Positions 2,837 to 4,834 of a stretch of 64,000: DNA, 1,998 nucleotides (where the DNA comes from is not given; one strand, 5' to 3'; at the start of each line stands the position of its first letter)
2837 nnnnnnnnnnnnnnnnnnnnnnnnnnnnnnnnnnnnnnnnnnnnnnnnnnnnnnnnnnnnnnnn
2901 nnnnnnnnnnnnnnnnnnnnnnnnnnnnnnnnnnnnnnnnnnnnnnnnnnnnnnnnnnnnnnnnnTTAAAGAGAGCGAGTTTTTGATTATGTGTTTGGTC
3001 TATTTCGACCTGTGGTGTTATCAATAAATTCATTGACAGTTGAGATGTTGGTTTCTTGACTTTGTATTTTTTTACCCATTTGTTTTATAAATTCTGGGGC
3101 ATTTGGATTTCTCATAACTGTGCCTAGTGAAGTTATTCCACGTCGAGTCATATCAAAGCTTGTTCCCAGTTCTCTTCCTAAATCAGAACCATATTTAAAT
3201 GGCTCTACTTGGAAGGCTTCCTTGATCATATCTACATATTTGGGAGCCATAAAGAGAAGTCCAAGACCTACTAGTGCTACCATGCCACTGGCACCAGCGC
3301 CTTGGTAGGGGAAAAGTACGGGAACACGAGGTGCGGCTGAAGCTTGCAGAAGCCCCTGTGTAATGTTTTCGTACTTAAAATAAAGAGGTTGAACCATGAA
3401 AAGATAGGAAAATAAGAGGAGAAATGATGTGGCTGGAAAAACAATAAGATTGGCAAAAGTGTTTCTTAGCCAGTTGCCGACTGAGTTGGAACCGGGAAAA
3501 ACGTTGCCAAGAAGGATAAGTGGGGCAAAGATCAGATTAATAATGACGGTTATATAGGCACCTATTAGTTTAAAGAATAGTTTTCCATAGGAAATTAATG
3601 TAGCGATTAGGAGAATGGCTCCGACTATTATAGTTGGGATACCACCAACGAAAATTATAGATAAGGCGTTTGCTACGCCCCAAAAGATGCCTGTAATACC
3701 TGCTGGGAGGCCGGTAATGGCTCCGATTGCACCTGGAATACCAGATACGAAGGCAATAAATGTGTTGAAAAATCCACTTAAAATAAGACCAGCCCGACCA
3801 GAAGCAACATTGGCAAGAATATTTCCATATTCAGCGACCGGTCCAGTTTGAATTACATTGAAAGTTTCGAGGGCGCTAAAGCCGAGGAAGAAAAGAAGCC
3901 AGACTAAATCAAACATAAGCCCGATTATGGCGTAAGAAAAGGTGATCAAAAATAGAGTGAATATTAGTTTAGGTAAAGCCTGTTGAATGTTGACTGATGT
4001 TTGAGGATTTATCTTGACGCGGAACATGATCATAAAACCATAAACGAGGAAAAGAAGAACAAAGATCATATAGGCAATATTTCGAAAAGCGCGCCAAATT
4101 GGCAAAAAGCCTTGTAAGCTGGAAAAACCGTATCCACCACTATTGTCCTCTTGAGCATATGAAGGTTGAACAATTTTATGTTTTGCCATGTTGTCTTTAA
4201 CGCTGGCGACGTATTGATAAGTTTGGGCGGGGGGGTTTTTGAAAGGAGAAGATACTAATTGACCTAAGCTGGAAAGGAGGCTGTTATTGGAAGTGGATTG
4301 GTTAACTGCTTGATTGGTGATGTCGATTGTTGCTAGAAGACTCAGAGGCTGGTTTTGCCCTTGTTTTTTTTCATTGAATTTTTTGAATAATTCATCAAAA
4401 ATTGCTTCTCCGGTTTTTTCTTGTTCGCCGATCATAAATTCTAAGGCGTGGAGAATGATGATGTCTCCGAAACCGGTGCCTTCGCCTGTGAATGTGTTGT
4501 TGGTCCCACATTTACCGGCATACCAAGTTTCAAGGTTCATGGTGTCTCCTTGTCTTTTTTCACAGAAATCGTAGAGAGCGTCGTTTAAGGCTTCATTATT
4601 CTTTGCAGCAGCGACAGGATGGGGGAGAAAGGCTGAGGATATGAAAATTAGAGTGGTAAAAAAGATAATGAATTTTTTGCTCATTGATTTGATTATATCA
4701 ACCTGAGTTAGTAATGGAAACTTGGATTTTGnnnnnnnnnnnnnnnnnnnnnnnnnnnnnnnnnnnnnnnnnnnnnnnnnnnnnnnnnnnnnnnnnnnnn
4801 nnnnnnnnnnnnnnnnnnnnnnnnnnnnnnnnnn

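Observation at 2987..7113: VirB6-like polytopic membrane protein plus 793-aa secreted protein with lytic-transglycosylase-like C-terminus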

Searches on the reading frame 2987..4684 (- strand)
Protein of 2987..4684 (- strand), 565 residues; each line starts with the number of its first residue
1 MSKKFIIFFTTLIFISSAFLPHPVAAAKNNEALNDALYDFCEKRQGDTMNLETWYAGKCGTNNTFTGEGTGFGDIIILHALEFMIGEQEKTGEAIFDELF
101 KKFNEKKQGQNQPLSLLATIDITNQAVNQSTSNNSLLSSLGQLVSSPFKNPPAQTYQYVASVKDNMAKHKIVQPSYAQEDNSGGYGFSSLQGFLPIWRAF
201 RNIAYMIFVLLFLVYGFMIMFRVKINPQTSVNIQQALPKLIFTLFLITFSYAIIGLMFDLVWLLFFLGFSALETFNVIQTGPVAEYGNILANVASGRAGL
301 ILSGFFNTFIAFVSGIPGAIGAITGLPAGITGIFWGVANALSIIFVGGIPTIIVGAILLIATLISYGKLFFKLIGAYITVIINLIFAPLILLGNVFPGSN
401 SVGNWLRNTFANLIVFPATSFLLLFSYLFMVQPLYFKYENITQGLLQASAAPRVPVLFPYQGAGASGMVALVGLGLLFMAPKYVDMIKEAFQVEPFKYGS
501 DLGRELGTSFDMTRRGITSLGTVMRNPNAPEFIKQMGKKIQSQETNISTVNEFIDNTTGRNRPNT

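Call 3: search_protein_families(library=pfam, proteins=[window:2987-4684:-], max_evalue=1)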
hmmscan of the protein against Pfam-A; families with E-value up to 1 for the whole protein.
window:2987-4684:- (565 aa): 2 families
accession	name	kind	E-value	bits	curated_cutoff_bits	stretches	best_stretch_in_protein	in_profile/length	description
PF03224.20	V-ATPase_H_N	-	0.19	11.6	25.7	1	86-256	97-234/314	V-ATPase subunit H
PF11915.13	DUF3433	-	0.22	12.3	27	0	187-214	49-76/91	Protein of unknown function (DUF3433)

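Call 4: search_protein_families(library=ncbifam, proteins=[window:2987-4684:-], max_evalue=1)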
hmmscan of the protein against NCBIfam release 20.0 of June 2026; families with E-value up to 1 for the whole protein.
window:2987-4684:- (565 aa): 0 families

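Call 8: find_homologous_proteins(query=window:2987-4684:-)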
Query window:2987-4684:- (565 aa): 498 proteins with E <= 0.001 among 8000 candidates; the best 120 are listed.
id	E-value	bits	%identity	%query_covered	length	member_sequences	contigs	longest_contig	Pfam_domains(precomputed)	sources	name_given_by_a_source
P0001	0.0e+0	1248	100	100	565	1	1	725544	-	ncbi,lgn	-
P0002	1.7e-197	676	64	89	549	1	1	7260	-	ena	-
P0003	1.6e-194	666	61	91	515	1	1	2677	-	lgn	-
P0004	8.3e-194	664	58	99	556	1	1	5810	-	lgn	-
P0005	7.0e-121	423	41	98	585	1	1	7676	-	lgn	-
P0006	1.4e-120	422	42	93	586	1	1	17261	-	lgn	-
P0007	3.7e-120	421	44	88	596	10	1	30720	-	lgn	-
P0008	5.3e-120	420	42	93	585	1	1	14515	-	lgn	-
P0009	1.2e-117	412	45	88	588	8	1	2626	-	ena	-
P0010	2.6e-117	411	42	89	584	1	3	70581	-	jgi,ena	-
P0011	9.8e-117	409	44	84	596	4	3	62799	-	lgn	-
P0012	1.3e-116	409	40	95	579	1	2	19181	-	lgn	-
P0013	1.5e-116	409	40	95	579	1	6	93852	-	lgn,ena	-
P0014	1.8e-116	408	40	91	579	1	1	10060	-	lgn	-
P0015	6.3e-116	407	44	85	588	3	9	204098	-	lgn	-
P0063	4.5e-84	302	36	90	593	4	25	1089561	-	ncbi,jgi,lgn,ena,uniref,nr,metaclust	ncbi:hypothetical protein A3K29_01020 [Candidatus Collierbacteria bacterium RIFOXYB2_FULL_46_14]|uni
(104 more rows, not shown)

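Call 12: search_solved_structures(query=A1, max_evalue=10, show_alignments=2)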
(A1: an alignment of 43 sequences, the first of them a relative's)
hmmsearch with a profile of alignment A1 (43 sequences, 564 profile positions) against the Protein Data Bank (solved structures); distinct sequences matched with E-value up to 10: 0.

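Call 19: find_encoding_contigs(protein=P0063, flank=10000, max_places=2)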
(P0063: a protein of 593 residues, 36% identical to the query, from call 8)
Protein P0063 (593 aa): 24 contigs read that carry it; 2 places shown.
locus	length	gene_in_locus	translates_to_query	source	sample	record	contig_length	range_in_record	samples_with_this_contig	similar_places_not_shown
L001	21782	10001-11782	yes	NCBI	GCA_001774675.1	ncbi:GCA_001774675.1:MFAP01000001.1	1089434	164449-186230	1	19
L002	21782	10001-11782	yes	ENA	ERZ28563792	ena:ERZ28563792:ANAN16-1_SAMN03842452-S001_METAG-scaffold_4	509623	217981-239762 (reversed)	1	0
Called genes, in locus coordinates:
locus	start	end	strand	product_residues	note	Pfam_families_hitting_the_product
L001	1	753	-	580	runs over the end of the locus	PF08486:SpoIID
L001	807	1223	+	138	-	-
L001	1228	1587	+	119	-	PF18895:T4SS_pilin (weak)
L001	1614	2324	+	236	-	PF01255:Prenyltransf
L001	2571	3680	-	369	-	PF00348:polyprenyl_synt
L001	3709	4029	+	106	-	PF18895:T4SS_pilin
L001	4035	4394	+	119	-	PF18895:T4SS_pilin (weak)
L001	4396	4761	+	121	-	-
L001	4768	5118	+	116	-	PF18895:T4SS_pilin (weak)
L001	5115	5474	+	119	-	-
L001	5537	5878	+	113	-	PF18895:T4SS_pilin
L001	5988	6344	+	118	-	PF18895:T4SS_pilin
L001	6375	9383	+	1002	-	-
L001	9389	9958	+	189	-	-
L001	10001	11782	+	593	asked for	-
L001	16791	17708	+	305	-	PF12666:PrgI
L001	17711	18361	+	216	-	PF26593:TraC-like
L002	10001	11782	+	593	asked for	-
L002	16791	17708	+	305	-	PF12666:PrgI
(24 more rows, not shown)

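Call 20: find_encoding_contigs(protein=P0001, flank=10000, max_places=2)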
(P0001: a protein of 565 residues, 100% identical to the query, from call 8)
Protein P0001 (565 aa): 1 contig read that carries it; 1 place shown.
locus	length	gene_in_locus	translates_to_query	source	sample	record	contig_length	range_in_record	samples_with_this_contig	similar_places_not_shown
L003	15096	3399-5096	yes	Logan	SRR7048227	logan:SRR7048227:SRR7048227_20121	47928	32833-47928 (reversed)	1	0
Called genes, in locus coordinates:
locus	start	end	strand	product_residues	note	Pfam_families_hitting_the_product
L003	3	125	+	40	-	?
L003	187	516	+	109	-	PF18895:T4SS_pilin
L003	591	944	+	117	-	PF18895:T4SS_pilin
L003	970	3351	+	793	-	-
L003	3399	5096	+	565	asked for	-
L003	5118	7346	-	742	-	-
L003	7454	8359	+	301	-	PF12666:PrgI (weak)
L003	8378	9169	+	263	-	PF26593:TraC-like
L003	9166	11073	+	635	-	PF01935:DUF87, PF12846:AAA_10, PF19044:P-loop_TraG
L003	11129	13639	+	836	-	PF01551:Peptidase_M23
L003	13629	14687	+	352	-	-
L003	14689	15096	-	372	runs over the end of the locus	PF00712:DNA_pol3_beta, PF02767:DNA_pol3_beta_2, PF02768:DNA_pol3_beta_3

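Call 25: predict_structure(alignment_id=A1)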
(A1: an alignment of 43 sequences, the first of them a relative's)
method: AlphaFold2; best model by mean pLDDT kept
length: 565 residues; sequences in the alignment: 43
mean_pLDDT: 71.5   pTM: 0.58
mean pLDDT of the five models: 71.5, 71.1, 65.2, 65.2, 63.6
residues with pLDDT >= 90: 131; 70-90: 152; 50-70: 219; < 50: 63
segments of 3 or more residues with pLDDT < 50: 21-29, 62-64, 152-154, 523-562
pLDDT, mean of each block of 10 residues (from residue 1): 73 74 40 63 62 59 51 58 53 65 70 63 67 57 58 55 68 54 64 88 93 88 72 85 91 90 89 79 69 88 92 88 77 69 61 85 95 96 94 86 93 96 94 68 54 64 77 95 96 74 61 53 47 45 37 38 44
secondary structure, 60 per line:
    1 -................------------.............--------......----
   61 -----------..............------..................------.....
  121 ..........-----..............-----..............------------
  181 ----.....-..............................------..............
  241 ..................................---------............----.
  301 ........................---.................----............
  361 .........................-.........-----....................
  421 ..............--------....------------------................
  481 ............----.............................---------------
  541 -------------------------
elements in order: H2-17 H30-42 H51-56 H72-85 H92-109 H116-130 H136-149 H155-168 H185-189 H191-220 H227-274 H284-295 H300-324 H328-344 H349-385 H387-395 H401-434 H443-446 H465-492 H497-525

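Call 33: fold_search(model_id=the predicted structure, library=pdb)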
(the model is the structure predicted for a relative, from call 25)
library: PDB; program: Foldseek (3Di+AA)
matches with E <= 10: 56; with E <= 0.001: 0
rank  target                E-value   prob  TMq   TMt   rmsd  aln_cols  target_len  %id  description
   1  8rtd_L                1.6e-02  0.97  0.20  0.34  13.3       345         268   15  Stalk-Arches-IMC structure from the fully-assembled R388 type IV secretion system determined by cryo-EM. (released 2024-06-19)
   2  7o3v_F                3.4e-02  0.99  0.24  0.42  10.0       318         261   16  Stalk complex structure (TrwJ/VirB5-TrwI/VirB6) from the fully-assembled R388 type IV secretion system determined by c (released 2022-06-22)
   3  8rt9_F                5.6e-02  0.72  0.17  0.28  14.0       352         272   14  Stalk complex full-length structure (TrwJ/VirB5-TrwI/VirB6) from the fully-assembled R388 type IV secretion system det (released 2024-06-19)
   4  7o3v_G                1.3e-01  0.93  0.23  0.41  12.4       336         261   15  Stalk complex structure (TrwJ/VirB5-TrwI/VirB6) from the fully-assembled R388 type IV secretion system determined by c (released 2022-06-22)
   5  9ngy_FP1              1.9e-01  0.47  0.14  0.11  23.0       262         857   14  In situ cryo-EM structure of protochannel (DotA-IcmX) of the Legionella Dot/Icm T4SS machine (released 2025-09-17)
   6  7o3v_H                3.5e-01  0.75  0.18  0.43  13.4       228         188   18  Stalk complex structure (TrwJ/VirB5-TrwI/VirB6) from the fully-assembled R388 type IV secretion system determined by c (released 2022-06-22)
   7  7o3v_J                6.3e-01  0.47  0.20  0.36  13.0       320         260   14  Stalk complex structure (TrwJ/VirB5-TrwI/VirB6) from the fully-assembled R388 type IV secretion system determined by c (released 2022-06-22)
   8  7o3v_I                7.2e-01  0.54  0.18  0.41  14.3       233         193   17  Stalk complex structure (TrwJ/VirB5-TrwI/VirB6) from the fully-assembled R388 type IV secretion system determined by c (released 2022-06-22)
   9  8rtd_H                1.0e+00  0.35  0.17  0.36  14.7       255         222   15  Stalk-Arches-IMC structure from the fully-assembled R388 type IV secretion system determined by cryo-EM. (released 2024-06-19)
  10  8e6m                  1.5e+00  0.11  0.12  0.15  18.4       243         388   16  X-ray structure of the Deinococcus radiodurans Nramp/MntH divalent transition metal transporter WT in an inward-open, ca (released 2023-05-03)
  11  9f63                  2.0e+00  0.04  0.09  0.12  25.9       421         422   12  Crystal structure of Saccharomyces cerevisiae pH nine-sensitive protein 1 (PNS1) (released 2024-05-15)
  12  9y6s_8q               2.1e+00  0.06  0.12  0.12  33.4       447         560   13  96-nm repeat of the Leishmania tarentolae doublet microtubule (released 2025-12-17)
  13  8rtd_I                2.2e+00  0.33  0.17  0.36   8.1       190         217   15  Stalk-Arches-IMC structure from the fully-assembled R388 type IV secretion system determined by cryo-EM. (released 2024-06-19)
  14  7udm_A                2.7e+00  0.14  0.15  0.25  14.1       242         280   11  Crystal structure of designed helical repeat protein RPB_PLP1_R6 in alternative conformation 1 (with peptide) (released 2023-03-22)
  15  7uw9_c                2.8e+00  0.09  0.11  0.27  14.6       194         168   13  Citrus V-ATPase State 1, H in contact with subunit a (released 2022-07-06)
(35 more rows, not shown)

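Call 70: find_related_loci(query=A1, collection=genome_contigs, flank=10000)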
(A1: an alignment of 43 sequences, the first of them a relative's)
Query A1 (565 aa) in genome_contigs; peptide patterns used: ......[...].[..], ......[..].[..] (x = any residue, [..] = any of these).
600 stretches matched a pattern (row limit reached: there are more); 594 encode a relative of the query (tblastn E <= 1e-3); the best 80 are kept; 80 distinct loci.
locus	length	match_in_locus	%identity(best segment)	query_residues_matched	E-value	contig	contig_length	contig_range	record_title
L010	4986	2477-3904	44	34-505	3e-109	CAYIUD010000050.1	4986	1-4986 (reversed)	MAG TPA_asm: uncultured Pseudomonadales bacterium isolate ERP119705_co5_501 genome assembly, contig: NODE_23758_length_4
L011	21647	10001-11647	38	12-559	8e-105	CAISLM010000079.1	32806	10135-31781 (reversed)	Candidatus Collierbacteria bacterium isolate AM-lipid-02-D9_bin-0599 genome assembly, contig: bin-0599:79/98, whole geno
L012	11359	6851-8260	43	30-506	2e-102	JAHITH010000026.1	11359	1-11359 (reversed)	MAG: Patescibacteria group bacterium isolate MM_PC_MetaG.mb.204 MM_PC_MetaG.mb.204_k141_476927, whole genome shotgun seq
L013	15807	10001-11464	40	39-516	4e-101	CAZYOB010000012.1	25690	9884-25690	MAG TPA_asm: uncultured Pseudomonadales bacterium isolate SRP050083_co1_469 genome assembly, contig: NODE_701_length_256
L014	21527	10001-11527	39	29-522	1e-99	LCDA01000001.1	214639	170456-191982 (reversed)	MAG: Candidatus Collierbacteria bacterium GW2011_GWA2_42_17 UV06_C0001, whole genome shotgun sequence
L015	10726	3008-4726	40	6-554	2e-99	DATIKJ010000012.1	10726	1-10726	MAG TPA_asm: Spirochaetia bacterium isolate SMAG_U15715 k141_159481, whole genome shotgun sequence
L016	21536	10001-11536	39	29-531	3e-99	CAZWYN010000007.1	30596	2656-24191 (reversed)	MAG TPA_asm: uncultured Pseudomonadales bacterium isolate SRP011637_co1_56 genome assembly, contig: NODE_341_length_3059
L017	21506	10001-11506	38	21-515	2e-98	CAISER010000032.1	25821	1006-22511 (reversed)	Candidatus Collierbacteria bacterium isolate LaPlata_bin-1578 genome assembly, contig: bin-1578:32/43, whole genome shot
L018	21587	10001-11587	39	29-522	4e-100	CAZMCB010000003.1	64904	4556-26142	MAG TPA_asm: uncultured Pseudomonadales bacterium isolate SRP263991_co7_276 genome assembly, contig: NODE_371_length_649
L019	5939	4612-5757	43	39-434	1e-92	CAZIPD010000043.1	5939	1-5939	MAG TPA_asm: uncultured Pseudomonadales bacterium isolate SRP062349_co2_3 genome assembly, contig: NODE_7459_length_5939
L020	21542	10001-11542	39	37-535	3e-92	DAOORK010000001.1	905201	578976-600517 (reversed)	MAG TPA_asm: Candidatus Woesebacteria bacterium isolate AMR_MDS_2547 NODE_2_length_905201_cov_27.448945, whole genome sh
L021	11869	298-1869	36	13-506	5e-92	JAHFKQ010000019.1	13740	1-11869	MAG: Candidatus Collierbacteria bacterium isolate nzgw413 NODE_4410_length_13741_cov_4.136344, whole genome shotgun sequ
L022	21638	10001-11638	37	1-526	4e-91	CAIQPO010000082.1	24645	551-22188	Candidatus Collierbacteria bacterium isolate LaPlata_bin-3582 genome assembly, contig: bin-3582:82/97, whole genome shot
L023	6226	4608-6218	37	1-525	1e-90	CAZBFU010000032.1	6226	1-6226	MAG TPA_asm: uncultured Pseudomonadales bacterium isolate SRP342105_co1_165 genome assembly, contig: NODE_17862_length_6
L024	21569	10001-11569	38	29-540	3e-96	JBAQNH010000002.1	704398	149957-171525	MAG: Microgenomates group bacterium isolate MFD12002_ilm_asm_bin66 k127_42490, whole genome shotgun sequence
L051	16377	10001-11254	34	137-552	2e-56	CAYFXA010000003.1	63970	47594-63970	MAG TPA_asm: uncultured Gammaproteobacteria bacterium isolate ERP108616_co1_405 genome assembly, contig: k119_1556707, w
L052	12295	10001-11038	36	140-494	3e-56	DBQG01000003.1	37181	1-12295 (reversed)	MAG TPA_asm: Patescibacteria group bacterium UBA1400 UBA1400_contig_12405, whole genome shotgun sequence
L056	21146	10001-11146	36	120-516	4e-53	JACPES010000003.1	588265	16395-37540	MAG: Candidatus Collierbacteria bacterium isolate NC_groundwater_341_Ag_B-0.1um_44_45 GD18-4_B1_scaffold_863802, whole g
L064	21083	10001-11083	31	124-494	2e-50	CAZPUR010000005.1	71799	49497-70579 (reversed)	MAG TPA_asm: uncultured Pseudomonadales bacterium isolate binchicken_co34_574 genome assembly, contig: NODE_415_length_7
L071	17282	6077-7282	32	131-563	4e-49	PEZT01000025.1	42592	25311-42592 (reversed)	MAG: Candidatus Beckwithbacteria bacterium CG10_big_fil_rev_8_21_14_0_10_34_10 CG10_8_21_14_0.10_scaffold_557_c, whole g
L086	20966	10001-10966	34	128-489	7e-47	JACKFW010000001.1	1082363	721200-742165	MAG: Pseudomonadales bacterium isolate HK-STAS-PATE-15 HK-STAS-PATE-15_1, whole genome shotgun sequence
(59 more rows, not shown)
